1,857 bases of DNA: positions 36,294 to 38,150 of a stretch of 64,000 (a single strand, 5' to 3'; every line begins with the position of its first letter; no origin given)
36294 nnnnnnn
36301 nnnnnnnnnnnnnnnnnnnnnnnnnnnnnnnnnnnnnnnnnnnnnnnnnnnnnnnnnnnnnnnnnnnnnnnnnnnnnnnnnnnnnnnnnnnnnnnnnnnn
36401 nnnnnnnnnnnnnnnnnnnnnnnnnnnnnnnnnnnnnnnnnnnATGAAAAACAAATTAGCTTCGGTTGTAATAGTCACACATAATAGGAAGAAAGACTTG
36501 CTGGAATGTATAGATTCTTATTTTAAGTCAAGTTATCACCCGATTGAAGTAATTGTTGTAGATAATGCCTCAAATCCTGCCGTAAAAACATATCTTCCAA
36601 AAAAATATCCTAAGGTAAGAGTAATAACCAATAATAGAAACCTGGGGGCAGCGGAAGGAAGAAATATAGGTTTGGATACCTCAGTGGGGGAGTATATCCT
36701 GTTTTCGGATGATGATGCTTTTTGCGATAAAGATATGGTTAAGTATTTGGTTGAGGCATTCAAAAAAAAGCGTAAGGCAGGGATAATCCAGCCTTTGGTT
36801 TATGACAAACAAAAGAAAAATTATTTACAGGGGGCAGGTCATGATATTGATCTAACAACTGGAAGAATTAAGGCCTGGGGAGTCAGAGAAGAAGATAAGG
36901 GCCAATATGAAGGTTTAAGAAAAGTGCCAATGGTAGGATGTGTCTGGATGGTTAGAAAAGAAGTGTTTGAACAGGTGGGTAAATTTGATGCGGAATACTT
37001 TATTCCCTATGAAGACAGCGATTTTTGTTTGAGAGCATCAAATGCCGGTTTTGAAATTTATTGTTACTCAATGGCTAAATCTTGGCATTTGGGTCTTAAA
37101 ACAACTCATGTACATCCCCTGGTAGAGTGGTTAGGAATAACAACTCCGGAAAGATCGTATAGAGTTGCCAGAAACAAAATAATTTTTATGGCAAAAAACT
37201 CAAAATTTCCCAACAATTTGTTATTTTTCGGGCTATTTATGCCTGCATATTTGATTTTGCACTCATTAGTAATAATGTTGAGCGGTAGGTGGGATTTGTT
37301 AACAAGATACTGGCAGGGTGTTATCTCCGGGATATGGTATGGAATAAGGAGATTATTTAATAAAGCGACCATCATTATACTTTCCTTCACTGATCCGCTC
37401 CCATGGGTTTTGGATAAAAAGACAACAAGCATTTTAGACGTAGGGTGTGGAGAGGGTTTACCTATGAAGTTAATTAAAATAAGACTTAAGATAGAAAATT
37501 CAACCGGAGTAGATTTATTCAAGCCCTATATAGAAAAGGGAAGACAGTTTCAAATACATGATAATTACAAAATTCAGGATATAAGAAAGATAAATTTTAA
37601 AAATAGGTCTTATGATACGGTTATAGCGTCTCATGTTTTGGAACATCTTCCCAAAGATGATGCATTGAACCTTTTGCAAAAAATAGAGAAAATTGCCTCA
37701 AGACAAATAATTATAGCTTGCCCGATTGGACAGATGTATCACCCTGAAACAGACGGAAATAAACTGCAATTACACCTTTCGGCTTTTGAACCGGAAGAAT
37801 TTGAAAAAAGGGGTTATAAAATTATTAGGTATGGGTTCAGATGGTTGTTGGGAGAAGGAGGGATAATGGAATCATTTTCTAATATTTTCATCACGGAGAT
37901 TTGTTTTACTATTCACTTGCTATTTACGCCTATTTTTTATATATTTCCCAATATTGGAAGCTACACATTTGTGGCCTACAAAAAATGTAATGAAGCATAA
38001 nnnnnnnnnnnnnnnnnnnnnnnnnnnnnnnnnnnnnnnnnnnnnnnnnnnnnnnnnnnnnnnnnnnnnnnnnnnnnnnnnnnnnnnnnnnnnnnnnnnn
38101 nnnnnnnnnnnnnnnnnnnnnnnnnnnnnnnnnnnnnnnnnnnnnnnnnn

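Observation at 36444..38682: GT2::methyltransferase fusion followed by a tandem duplicate of the methyltransferase domain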

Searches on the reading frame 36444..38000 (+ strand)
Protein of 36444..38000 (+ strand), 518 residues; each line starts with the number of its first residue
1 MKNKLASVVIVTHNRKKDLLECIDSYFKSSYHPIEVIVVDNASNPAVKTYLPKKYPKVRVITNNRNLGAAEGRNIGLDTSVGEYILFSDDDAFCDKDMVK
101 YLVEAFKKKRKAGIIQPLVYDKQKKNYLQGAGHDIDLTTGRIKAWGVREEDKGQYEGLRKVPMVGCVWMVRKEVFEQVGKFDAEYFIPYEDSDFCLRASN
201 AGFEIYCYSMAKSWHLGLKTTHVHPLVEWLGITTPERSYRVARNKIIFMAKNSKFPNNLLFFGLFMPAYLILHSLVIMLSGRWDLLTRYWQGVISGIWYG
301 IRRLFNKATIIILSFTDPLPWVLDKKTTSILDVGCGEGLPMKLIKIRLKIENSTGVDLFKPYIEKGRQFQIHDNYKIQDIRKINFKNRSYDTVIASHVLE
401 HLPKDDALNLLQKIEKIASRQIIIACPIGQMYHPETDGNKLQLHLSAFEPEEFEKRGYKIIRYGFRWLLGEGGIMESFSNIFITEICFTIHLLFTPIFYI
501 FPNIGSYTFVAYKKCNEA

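Call 3: search_protein_families(library=pfam, proteins=[window:36444-38000:+], max_evalue=0.01)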
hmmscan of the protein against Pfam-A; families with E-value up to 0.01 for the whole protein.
window:36444-38000:+ (518 aa): 13 families
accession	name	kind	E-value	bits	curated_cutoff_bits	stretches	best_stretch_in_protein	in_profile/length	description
PF00535.33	Glycos_transf_2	-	1.1e-29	104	23.3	1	7-178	1-167/168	Glycosyl transferase family 2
PF13641.12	Glyco_tranf_2_3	-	1.6e-16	61.5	27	1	7-216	4-212/230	Glycosyltransferase like family 2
PF08241.18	Methyltransf_11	-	2e-11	44.8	21.2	1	331-417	1-86/95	Methyltransferase domain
PF13649.12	Methyltransf_25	-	5.7e-11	43.4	27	1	330-416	1-91/97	Methyltransferase domain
PF13489.12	Methyltransf_23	-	8.5e-10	39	27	1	324-417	20-107/164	Methyltransferase domain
PF13632.12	Glyco_trans_2_3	-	1.7e-09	38.3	27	1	84-278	1-176/198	Glycosyl transferase family group 2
PF08242.18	Methyltransf_12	-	2.1e-08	35.2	30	1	331-417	1-91/98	Methyltransferase domain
PF10111.15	Glyco_tranf_2_2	-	9.7e-08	32.3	27.3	1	7-199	1-200/276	Glycosyltransferase like family 2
PF13847.12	Methyltransf_31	-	5.7e-06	26.5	27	1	325-424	2-110/145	Methyltransferase domain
PF07021.18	MetW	-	0.00037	20.6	21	1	326-427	13-110/193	Methionine biosynthesis protein MetW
PF02709.20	Glyco_transf_7C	-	0.00046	20.2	23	1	163-210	19-67/78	N-terminal domain of galactosyltransferase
PF20691.3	TAGT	-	0.0068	16.8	27.5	0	8-207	3-189/205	TET-Associated Glycosyltransferase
PF13712.12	Glyco_tranf_2_5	-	0.0097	16.1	27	0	58-214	30-186/210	Glycosyltransferase like family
